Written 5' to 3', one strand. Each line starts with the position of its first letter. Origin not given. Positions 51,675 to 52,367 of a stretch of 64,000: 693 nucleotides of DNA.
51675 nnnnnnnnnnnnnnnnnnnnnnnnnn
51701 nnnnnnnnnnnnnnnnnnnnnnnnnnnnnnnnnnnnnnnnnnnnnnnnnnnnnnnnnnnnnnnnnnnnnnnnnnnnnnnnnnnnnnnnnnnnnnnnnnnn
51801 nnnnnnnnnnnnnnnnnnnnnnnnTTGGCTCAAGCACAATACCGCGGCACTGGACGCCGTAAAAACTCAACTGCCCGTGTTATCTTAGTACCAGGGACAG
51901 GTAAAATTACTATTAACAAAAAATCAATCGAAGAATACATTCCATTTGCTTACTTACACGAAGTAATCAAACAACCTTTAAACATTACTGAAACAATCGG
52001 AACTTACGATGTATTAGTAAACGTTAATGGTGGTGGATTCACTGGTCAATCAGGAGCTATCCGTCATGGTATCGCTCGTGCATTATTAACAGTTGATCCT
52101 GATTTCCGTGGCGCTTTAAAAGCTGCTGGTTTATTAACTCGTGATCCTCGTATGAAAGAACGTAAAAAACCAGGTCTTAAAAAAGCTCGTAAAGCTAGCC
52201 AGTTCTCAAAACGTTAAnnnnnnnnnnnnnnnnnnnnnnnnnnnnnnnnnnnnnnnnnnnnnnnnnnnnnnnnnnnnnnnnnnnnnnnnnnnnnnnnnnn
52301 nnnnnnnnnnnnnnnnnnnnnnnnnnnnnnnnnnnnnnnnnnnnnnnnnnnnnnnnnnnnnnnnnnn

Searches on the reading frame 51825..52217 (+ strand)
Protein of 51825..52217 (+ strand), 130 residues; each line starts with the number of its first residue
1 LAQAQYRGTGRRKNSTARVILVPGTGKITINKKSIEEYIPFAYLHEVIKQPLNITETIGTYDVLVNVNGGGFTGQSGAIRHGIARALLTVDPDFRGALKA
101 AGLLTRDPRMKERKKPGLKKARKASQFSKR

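Call 21: find_encoding_contigs(protein=window:51825-52217:+, flank=10000, max_places=10)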
Protein window:51825-52217:+ (130 aa): 25 contigs read that carry it; 10 places shown.
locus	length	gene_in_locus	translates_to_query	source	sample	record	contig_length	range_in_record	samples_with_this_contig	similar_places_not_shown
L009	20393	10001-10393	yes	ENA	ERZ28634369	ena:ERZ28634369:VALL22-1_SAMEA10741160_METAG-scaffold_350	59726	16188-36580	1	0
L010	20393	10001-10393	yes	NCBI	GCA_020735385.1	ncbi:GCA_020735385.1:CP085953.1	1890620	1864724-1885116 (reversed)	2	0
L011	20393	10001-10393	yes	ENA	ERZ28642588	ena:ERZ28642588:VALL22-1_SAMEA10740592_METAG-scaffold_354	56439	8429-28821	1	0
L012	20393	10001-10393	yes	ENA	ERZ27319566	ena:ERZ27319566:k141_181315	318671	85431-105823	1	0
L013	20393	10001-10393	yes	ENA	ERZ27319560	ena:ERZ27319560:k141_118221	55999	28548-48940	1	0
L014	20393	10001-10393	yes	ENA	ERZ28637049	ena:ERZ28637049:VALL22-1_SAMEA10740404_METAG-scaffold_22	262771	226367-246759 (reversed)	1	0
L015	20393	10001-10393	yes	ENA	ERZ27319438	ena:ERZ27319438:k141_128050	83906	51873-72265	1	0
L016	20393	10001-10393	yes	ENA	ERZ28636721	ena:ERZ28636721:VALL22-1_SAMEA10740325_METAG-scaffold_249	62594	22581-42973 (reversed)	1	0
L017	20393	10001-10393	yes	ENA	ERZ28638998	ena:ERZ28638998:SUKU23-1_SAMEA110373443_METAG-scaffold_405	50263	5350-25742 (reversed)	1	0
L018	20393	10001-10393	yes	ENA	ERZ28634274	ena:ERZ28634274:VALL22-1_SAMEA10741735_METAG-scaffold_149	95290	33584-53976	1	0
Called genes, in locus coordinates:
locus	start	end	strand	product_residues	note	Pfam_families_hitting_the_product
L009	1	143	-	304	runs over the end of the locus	PF11858:DUF3378, PF01351:RNase_HII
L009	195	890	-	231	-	PF13743:Thioredoxin_5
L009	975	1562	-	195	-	PF01928:CYTH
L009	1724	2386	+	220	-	PF04607:RelA_SpoT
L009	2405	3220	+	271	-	PF01513:NAD_kinase, PF20143:NAD_kinase_C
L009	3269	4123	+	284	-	PF00849:PseudoU_synth_2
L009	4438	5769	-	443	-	PF01473:Choline_bind_1 (faint), PF19127:Choline_bind_3 (faint), PF19085:Choline_bind_2 (weak), PF01520:Amidase_3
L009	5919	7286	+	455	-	PF03448:MgtE_N, PF00571:CBS, PF01769:MgtE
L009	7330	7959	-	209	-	PF19804:DUF6287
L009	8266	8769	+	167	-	PF05198:IF3_N, PF00707:IF3_C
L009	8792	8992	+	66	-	PF01632:Ribosomal_L35p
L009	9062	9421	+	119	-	PF00453:Ribosomal_L20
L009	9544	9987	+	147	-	PF00572:Ribosomal_L13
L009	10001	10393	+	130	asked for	PF00380:Ribosomal_S9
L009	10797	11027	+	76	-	-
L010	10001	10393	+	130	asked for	PF00380:Ribosomal_S9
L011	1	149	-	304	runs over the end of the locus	PF11858:DUF3378, PF01351:RNase_HII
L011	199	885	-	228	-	PF13743:Thioredoxin_5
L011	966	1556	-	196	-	PF01928:CYTH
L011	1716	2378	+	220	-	PF04607:RelA_SpoT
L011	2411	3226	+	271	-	PF01513:NAD_kinase, PF20143:NAD_kinase_C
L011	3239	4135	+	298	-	PF00849:PseudoU_synth_2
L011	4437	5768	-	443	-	PF01473:Choline_bind_1 (faint), PF19127:Choline_bind_3 (faint), PF19085:Choline_bind_2 (weak), PF01520:Amidase_3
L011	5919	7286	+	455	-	PF03448:MgtE_N, PF00571:CBS, PF01769:MgtE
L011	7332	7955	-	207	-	PF19804:DUF6287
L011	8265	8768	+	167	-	PF05198:IF3_N, PF00707:IF3_C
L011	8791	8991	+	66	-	PF01632:Ribosomal_L35p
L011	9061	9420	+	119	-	PF00453:Ribosomal_L20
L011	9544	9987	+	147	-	PF00572:Ribosomal_L13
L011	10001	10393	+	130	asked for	PF00380:Ribosomal_S9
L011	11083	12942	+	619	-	PF05043:Mga, PF08279:HTH_11 (weak), PF00874:PRD, PF00359:PTS_EIIA_2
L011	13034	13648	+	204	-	PF12002:MgsA_C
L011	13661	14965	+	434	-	PF02378:PTS_EIIC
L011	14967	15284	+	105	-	PF02302:PTS_IIB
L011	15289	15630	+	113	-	PF02255:PTS_IIA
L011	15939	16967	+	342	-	PF13930:Endonuclea_NS_2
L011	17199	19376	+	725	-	PF02378:PTS_EIIC, PF00367:PTS_EIIB, PF00358:PTS_EIIA_1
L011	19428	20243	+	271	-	PF03372:Exo_endo_phos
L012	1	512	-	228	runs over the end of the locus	PF13743:Thioredoxin_5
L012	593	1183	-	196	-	PF01928:CYTH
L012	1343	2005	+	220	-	PF04607:RelA_SpoT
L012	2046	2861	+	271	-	PF01513:NAD_kinase, PF20143:NAD_kinase_C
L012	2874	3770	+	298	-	PF00849:PseudoU_synth_2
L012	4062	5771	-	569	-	PF19127:Choline_bind_3 (weak), PF01473:Choline_bind_1 (faint), PF19085:Choline_bind_2, PF01520:Amidase_3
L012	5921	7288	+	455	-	PF03448:MgtE_N, PF00571:CBS, PF01769:MgtE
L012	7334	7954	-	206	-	PF19804:DUF6287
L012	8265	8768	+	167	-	PF05198:IF3_N, PF00707:IF3_C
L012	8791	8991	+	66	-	PF01632:Ribosomal_L35p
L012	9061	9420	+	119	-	PF00453:Ribosomal_L20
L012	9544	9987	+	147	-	PF00572:Ribosomal_L13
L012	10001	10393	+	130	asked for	PF00380:Ribosomal_S9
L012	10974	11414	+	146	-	-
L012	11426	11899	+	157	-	PF14567:SUKH_5 (faint), PF09346:SMI1_KNR4, PF14568:SUKH_6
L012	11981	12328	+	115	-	-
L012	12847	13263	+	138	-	PF04634:YezG-like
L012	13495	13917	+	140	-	PF09346:SMI1_KNR4, PF14568:SUKH_6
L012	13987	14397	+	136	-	PF14567:SUKH_5, PF09346:SMI1_KNR4, PF14568:SUKH_6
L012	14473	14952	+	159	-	PF14434:Imm6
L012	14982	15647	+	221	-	PF08928:PoNi_N, PF08929:PoNi_C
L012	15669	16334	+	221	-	PF08929:PoNi_C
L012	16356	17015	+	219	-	PF08928:PoNi_N, PF08929:PoNi_C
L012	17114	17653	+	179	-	PF08887:GAD-like, PF08906:T6SS_Tdi1_C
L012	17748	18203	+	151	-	PF14096:DUF4274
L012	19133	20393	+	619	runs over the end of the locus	PF05043:Mga (weak), PF08279:HTH_11 (weak), PF13412:HTH_24 (faint), PF05043:Mga, PF08279:HTH_11, PF00874:PRD, PF00359:PTS_EIIA_2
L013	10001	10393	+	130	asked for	PF00380:Ribosomal_S9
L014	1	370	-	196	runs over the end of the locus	PF01928:CYTH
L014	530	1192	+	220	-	PF04607:RelA_SpoT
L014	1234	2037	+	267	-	PF01513:NAD_kinase, PF20143:NAD_kinase_C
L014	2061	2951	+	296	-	PF00849:PseudoU_synth_2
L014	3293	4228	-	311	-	PF12784:PDDEXK_2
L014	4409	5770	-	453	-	PF01473:Choline_bind_1 (faint), PF19127:Choline_bind_3 (faint), PF19085:Choline_bind_2, PF01520:Amidase_3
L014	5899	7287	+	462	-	PF03448:MgtE_N, PF00571:CBS, PF01769:MgtE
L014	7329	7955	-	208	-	PF19804:DUF6287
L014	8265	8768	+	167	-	PF05198:IF3_N, PF00707:IF3_C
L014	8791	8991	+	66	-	PF01632:Ribosomal_L35p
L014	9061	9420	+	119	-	PF00453:Ribosomal_L20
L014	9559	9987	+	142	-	PF00572:Ribosomal_L13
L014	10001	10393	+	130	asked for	PF00380:Ribosomal_S9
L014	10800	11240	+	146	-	-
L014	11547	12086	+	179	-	PF08887:GAD-like, PF08906:T6SS_Tdi1_C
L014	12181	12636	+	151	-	PF14096:DUF4274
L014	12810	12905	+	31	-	-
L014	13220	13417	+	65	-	-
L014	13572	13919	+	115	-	-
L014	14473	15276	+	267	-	-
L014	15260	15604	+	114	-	-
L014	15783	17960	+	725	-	PF02378:PTS_EIIC, PF00367:PTS_EIIB, PF00358:PTS_EIIA_1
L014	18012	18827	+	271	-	PF03372:Exo_endo_phos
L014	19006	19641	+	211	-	-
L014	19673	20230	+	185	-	PF12464:Mac, PF14602:Hexapep_2 (faint), PF00132:Hexapep (weak)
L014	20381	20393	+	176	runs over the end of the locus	PF16157:DUF4865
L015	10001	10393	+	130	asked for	PF00380:Ribosomal_S9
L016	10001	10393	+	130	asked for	PF00380:Ribosomal_S9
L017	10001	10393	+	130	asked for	PF00380:Ribosomal_S9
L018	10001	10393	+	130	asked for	PF00380:Ribosomal_S9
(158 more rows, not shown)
